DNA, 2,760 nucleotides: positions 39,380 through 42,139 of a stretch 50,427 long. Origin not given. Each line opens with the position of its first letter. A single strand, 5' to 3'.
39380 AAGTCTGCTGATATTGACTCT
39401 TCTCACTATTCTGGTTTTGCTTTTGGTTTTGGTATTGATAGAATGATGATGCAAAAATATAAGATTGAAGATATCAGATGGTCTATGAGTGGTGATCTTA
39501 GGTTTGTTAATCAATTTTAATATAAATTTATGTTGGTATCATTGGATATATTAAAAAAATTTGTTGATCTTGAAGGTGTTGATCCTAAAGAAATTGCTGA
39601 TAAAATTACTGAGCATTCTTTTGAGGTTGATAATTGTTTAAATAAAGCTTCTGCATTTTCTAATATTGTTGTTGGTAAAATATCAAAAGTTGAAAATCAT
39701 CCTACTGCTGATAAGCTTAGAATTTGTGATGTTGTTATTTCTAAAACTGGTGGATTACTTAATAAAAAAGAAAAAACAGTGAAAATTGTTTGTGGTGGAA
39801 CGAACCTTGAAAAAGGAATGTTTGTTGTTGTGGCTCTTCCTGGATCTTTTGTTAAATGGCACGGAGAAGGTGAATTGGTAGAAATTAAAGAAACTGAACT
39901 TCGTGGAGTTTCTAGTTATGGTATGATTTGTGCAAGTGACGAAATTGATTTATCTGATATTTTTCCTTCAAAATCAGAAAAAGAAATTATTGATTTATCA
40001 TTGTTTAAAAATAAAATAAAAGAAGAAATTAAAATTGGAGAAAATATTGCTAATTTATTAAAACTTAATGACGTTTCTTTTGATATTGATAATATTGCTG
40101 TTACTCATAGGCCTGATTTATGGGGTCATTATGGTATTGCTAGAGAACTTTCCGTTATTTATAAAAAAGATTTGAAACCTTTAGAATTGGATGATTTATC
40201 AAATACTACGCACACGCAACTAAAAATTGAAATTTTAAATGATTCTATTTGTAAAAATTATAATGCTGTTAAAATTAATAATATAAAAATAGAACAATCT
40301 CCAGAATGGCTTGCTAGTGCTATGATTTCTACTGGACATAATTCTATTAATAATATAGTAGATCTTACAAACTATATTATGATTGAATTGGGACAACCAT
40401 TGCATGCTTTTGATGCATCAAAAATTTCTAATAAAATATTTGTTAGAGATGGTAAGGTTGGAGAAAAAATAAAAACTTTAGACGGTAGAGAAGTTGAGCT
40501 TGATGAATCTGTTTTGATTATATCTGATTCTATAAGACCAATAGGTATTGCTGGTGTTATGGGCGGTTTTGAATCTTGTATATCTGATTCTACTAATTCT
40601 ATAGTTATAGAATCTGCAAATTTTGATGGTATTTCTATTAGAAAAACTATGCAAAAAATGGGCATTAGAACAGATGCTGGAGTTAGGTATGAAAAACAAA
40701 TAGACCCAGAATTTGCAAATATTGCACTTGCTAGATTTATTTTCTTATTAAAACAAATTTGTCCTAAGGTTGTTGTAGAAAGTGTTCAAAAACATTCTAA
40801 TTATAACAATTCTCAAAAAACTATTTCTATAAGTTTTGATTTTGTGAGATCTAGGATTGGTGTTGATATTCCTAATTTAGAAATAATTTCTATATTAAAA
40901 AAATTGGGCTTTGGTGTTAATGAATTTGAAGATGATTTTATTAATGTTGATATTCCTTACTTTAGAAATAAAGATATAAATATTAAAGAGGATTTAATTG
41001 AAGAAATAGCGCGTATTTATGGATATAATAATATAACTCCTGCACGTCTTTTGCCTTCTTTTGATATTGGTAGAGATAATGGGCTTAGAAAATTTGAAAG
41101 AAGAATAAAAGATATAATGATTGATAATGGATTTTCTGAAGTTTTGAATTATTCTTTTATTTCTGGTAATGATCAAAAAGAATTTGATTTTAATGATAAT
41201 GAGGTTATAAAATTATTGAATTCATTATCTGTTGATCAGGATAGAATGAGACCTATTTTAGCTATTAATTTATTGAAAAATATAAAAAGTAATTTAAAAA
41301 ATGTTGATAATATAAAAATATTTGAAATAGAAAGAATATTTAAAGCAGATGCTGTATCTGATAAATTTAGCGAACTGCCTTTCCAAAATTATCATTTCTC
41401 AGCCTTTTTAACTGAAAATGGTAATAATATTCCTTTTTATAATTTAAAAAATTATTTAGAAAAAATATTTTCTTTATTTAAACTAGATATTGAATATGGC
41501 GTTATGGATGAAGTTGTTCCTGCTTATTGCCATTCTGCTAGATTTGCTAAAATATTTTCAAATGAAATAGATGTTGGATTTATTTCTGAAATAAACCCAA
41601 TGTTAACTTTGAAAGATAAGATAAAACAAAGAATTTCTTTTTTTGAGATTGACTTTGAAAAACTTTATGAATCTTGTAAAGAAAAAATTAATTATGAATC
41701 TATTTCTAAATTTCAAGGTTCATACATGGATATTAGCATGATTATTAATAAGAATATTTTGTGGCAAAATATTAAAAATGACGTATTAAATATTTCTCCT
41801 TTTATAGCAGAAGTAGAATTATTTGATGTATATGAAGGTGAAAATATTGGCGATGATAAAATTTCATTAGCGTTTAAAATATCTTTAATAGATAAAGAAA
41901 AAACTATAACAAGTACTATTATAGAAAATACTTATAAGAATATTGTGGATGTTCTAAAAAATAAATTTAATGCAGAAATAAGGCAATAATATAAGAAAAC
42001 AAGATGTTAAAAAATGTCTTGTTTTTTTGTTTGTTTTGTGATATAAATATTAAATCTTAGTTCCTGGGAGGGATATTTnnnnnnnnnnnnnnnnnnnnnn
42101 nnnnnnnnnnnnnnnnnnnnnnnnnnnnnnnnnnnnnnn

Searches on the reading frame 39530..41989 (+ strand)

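Call 9: search_protein_families(library=pfam, proteins=[window:39530-41989:+], max_evalue=0.001)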
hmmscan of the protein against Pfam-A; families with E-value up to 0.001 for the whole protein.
window:39530-41989:+ (819 aa): 5 families
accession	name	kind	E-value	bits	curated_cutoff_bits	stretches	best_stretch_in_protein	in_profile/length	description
PF03483.22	B3_4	-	7.8e-60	201.9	29.3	1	241-411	2-173/174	B3/4 domain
PF17759.6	tRNA_synthFbeta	-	3.2e-34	118.7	22.4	1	514-709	13-214/214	Phenylalanyl tRNA synthetase beta chain CLM domain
PF03147.19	FDX-ACB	-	4.7e-20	72.2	31.1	1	726-818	1-94/94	Ferredoxin-fold anticodon binding domain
PF03484.21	B5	-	7.9e-20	71.3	28.6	1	432-499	1-67/67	tRNA synthetase B5 domain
PF01588.26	tRNA_bind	-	5.3e-11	42.9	27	1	46-142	1-80/96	Putative tRNA binding domain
